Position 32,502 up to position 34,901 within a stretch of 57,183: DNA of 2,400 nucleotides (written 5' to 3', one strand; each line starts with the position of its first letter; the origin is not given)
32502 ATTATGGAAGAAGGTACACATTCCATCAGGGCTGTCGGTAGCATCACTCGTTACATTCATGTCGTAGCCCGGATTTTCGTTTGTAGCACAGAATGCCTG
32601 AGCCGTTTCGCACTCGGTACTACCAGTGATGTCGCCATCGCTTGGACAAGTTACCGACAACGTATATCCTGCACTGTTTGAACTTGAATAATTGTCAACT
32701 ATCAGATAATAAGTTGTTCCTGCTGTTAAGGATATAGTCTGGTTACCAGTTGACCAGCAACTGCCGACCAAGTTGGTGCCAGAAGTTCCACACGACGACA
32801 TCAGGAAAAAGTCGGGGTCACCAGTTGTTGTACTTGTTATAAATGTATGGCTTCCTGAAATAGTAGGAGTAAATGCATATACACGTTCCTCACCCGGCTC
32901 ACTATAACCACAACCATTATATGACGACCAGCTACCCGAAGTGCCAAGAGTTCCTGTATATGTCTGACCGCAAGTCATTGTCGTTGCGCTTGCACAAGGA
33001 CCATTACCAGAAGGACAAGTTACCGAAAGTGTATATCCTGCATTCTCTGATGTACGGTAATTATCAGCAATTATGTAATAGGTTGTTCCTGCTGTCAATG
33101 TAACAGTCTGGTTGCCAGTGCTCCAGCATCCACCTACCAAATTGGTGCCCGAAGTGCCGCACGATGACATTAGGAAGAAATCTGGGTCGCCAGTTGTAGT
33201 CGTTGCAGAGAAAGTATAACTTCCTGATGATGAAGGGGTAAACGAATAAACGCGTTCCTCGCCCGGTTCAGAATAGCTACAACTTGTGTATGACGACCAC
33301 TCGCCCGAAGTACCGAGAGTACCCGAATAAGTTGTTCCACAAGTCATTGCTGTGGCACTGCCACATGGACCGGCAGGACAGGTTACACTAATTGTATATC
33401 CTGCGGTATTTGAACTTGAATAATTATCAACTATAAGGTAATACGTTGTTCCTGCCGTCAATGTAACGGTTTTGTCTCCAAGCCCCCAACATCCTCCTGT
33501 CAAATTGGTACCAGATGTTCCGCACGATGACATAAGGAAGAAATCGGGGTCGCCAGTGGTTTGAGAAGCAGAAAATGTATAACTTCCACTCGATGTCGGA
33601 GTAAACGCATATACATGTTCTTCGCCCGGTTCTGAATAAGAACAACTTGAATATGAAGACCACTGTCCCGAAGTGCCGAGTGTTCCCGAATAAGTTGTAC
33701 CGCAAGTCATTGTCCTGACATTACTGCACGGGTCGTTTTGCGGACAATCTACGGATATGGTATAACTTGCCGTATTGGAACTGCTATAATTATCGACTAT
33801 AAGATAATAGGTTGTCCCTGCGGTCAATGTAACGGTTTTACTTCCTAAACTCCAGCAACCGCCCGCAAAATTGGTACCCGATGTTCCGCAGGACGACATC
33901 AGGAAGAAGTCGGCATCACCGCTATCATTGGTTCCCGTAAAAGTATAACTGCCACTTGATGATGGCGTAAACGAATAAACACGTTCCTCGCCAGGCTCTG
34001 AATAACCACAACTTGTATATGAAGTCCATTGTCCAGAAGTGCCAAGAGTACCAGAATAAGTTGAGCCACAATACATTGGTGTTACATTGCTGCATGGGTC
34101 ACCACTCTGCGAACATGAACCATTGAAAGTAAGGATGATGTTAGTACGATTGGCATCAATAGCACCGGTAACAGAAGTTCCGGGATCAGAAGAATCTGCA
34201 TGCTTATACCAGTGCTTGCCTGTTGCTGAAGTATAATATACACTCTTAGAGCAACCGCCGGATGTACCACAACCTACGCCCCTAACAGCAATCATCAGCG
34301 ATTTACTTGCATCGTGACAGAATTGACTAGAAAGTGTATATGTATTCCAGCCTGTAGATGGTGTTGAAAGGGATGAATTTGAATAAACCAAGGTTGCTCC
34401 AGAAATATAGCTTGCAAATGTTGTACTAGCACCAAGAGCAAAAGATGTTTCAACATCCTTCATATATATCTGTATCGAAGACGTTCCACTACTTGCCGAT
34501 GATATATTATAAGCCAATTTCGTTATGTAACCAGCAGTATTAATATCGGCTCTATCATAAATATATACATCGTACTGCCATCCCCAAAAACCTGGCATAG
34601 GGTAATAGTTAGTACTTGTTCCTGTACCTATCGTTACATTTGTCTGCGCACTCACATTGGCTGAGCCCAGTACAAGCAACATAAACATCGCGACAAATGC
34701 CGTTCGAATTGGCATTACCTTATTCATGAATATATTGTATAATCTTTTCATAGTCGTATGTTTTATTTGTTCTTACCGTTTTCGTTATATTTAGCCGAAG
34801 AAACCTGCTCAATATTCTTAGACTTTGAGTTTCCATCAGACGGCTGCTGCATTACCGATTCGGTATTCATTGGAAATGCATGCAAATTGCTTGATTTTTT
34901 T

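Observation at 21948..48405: Two back-to-back giant T9SS cargo genes (4267 aa type-B CTD, about 4200 aa type-A CTD) fill 26 kb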

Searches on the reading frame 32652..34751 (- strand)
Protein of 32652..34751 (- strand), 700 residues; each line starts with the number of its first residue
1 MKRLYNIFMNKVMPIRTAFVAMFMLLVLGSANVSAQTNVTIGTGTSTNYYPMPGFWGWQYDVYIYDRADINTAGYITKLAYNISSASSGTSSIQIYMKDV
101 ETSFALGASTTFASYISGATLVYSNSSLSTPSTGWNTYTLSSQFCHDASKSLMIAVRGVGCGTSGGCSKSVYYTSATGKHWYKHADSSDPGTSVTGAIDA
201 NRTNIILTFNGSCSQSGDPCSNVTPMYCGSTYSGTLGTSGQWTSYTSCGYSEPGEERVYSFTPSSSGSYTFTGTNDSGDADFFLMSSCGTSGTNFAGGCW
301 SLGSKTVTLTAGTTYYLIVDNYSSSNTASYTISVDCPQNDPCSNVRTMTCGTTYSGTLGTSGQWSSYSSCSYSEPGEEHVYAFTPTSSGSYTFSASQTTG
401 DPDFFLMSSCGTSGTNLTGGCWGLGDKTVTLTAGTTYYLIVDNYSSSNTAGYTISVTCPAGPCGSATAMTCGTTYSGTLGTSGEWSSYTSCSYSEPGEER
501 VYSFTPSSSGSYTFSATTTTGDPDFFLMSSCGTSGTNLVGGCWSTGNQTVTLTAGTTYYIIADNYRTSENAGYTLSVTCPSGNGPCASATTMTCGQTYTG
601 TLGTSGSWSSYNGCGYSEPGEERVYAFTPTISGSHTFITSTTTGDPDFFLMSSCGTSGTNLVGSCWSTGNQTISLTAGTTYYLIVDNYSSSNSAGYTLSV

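Call 26: find_related_loci(query=window:32652-34751:-, collection=genome_contigs, flank=10000)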
Query window:32652-34751:- (700 aa) in genome_contigs; peptide patterns used: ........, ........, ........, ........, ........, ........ (x = any residue, [..] = any of these).
78 stretches matched a pattern; 20 encode a relative of the query (tblastn E <= 1e-3); 19 distinct loci.
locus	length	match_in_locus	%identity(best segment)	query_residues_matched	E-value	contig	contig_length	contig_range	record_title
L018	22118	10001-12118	75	1-700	0e+0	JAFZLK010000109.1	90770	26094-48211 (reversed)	MAG: Bacteroidales bacterium isolate RGIG7873 Water_buffalos_Reticulum-4__c1009661, whole genome shotgun sequence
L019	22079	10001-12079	66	205-700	3e-178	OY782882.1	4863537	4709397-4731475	MAG: Bacteroidales bacterium isolate 57984f20-7b8f-4c7b-84b7-4034ea6f78da genome assembly, chromosome: 1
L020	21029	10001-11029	61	9-688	4e-123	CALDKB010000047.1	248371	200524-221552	MAG TPA_asm: uncultured Bacteroidales bacterium isolate SRR6425802_bin.69_CONCOCT_v1.1_MAG genome assembly, contig: ERZ1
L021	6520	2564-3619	56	341-700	7e-96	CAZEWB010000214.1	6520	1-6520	MAG TPA_asm: uncultured Bacteroidales bacterium isolate binchicken_co220_80 genome assembly, contig: NODE_7958_length_65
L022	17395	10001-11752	42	8-700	6e-96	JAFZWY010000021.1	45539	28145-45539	MAG: Bacteroidales bacterium isolate RGIG8173 Water_buffalos_Rumen-3__c675303, whole genome shotgun sequence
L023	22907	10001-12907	53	117-700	6e-75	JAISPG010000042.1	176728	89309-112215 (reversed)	MAG: Bacteroidales bacterium isolate Iy174_bin98 k119_30801, whole genome shotgun sequence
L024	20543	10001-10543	49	219-700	4e-44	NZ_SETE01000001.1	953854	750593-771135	Brumimicrobium glaciale strain IC156 IC156_contig01, whole genome shotgun sequence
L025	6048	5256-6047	39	40-672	8e-44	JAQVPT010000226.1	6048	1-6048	MAG: Bacteroidales bacterium isolate STF1_21 NODE_49754_length_6048_cov_3.394528_Sandtown_F1, whole genome shotgun seque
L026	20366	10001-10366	63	219-700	2e-42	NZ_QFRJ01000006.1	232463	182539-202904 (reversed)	Brumimicrobium oceani strain C305 contig6, whole genome shotgun sequence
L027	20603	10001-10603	44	450-700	3e-41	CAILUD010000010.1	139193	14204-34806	MAG: uncultured Bacteroidetes bacterium isolate Loclat_bin-05662 genome assembly, contig: bin-05662:010/233, whole genom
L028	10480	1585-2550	41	246-700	7e-51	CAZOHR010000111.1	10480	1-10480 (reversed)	MAG TPA_asm: uncultured Bacteroidales bacterium isolate SRP272421_co3_70 genome assembly, contig: NODE_19621_length_1048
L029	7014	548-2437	41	309-687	3e-39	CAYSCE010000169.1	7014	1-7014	MAG TPA_asm: uncultured Bacteroidaceae bacterium isolate SRP220891_co4_124 genome assembly, contig: NODE_19445_length_70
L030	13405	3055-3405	66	218-700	3e-39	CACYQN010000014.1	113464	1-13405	MAG: uncultured Bacteroidia bacterium isolate RUG12182 genome assembly, contig: RUG12182_asm_14, whole genome shotgun se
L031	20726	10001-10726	56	128-700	1e-38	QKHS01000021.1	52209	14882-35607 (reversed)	MAG: Bacteroidales bacterium isolate SZUA-560 scaffold_5066, whole genome shotgun sequence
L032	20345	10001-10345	62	218-700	1e-37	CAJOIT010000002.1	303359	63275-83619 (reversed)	uncultured Bacteroidales bacterium isolate Red_deer_4_mag_224 genome assembly, contig: scaffold_2, whole genome shotgun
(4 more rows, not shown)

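Call 46: search_protein_families(library=pfam, proteins=[L019:17507-18448:+, L018:10001-12100:+], max_evalue=0.01)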
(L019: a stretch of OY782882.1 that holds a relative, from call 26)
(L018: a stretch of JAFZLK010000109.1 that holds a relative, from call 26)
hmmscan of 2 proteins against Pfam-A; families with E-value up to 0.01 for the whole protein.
L019:17507-18448:+ (313 aa): 0 families

L018:10001-12100:+ (700 aa): 1 family
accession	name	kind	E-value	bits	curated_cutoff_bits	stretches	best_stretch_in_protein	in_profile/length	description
PF25697.1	EBNA2_N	-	0.0078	16.6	27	0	430-448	6-24/58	EBNA-2 N-terminal dimerization domain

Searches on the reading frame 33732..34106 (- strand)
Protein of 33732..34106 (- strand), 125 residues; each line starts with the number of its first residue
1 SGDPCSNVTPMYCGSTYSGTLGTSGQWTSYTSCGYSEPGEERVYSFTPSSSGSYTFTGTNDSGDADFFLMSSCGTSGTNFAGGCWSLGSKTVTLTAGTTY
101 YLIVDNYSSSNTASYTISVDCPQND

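Call 34: search_protein_families(library=pfam, proteins=[window:33732-34106:-], max_evalue=1)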
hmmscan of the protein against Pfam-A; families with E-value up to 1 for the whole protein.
window:33732-34106:- (125 aa): 1 family
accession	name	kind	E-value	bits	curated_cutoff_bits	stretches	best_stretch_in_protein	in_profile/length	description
PF23891.1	DUF7243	-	0.058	13.4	27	1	36-119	59-146/177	Family of unknown function (DUF7243)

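Call 74: search_solved_structures(query=A4, max_evalue=1, show_alignments=2)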
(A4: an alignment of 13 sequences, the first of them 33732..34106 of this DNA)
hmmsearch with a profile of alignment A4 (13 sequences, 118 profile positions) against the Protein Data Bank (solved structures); distinct sequences matched with E-value up to 1: 4.
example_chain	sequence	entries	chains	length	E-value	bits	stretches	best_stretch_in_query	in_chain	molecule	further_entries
2luw_A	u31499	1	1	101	8.3e-05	26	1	34-108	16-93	Metalloprotease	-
3u4v_A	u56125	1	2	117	0.14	15.6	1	41-101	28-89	Telomerase-associated protein 82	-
3u58_A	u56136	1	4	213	0.8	13.1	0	41-101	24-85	Tetrahymena Teb1 AB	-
1gmm_A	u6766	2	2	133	0.83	13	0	14-61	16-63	CBM6 | XYLANASE U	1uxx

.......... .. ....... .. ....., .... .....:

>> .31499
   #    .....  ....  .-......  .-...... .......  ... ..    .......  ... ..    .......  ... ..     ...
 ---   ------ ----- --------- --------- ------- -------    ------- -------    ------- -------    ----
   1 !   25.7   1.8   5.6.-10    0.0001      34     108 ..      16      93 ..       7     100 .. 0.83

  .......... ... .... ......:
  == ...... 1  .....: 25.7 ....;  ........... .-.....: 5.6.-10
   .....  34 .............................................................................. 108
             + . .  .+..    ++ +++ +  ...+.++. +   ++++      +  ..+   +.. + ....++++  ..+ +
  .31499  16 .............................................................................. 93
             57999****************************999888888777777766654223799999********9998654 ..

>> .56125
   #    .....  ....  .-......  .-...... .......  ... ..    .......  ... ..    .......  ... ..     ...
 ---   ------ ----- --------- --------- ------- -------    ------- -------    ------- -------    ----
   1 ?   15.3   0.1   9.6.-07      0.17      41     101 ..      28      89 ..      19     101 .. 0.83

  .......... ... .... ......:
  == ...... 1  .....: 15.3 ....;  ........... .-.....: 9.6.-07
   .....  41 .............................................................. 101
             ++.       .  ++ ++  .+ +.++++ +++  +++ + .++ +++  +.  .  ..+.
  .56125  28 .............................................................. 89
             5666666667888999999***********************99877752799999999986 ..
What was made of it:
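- On PPC (pre-peptidase C-terminal) domain, PF04151: A profile of 13 copies hits the solved C-terminal domain of a metalloprotease (2luw) at E=8e-5 (call 74).
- Checked: PPC: no Pfam hit, but a profile of the 122-aa repeat matches the solved C-terminal domain of a metalloprotease (2luw, which I recall to be the Vibrio vulnificus vEP PPC domain) at E=8e-5 (call 74).
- PPC-like repeat: 2luw, E=8e-5 (call 74).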

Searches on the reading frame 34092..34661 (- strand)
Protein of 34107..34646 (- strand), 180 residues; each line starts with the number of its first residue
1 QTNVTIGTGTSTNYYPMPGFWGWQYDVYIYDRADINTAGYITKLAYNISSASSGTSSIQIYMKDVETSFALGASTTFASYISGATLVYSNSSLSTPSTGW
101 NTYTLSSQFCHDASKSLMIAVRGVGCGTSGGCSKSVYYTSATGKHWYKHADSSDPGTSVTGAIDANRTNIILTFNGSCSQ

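Call 34: search_protein_families(library=pfam, proteins=[window:34107-34646:-], max_evalue=1)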
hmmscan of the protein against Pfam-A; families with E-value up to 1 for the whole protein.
window:34107-34646:- (180 aa): 0 families

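Call 93: search_solved_structures(query=A5, max_evalue=1, show_alignments=1)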
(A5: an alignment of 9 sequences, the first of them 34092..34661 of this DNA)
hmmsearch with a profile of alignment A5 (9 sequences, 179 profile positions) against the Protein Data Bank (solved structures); distinct sequences matched with E-value up to 1: 4.
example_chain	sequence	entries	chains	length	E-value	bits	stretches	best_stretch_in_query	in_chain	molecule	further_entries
3jxf_A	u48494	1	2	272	0.034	17.3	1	95-157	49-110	Receptor-type tyrosine-protein phosphatase zeta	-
3s97_A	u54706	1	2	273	0.034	17.3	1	95-157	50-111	Receptor-type tyrosine-protein phosphatase zeta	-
4p46_A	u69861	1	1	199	0.45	13.6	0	99-176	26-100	J809.B5 TCR Y31A alpha chain (Va2.8)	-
7sxi_A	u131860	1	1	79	0.54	13.3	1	20-68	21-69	Sin3 histone deacetylase corepressor complex component SDS3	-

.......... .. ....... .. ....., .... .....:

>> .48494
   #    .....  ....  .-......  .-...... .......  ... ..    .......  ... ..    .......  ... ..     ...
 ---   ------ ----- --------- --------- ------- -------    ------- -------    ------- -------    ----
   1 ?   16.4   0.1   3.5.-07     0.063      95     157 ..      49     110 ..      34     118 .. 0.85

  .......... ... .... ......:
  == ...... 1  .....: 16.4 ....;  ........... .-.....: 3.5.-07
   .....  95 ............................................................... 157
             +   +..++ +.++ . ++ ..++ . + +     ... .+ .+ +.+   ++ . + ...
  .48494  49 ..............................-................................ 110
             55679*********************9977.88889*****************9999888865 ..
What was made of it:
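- Tried and rejected: A profile of the gene 1 N-domain found no solved relative (call 93).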
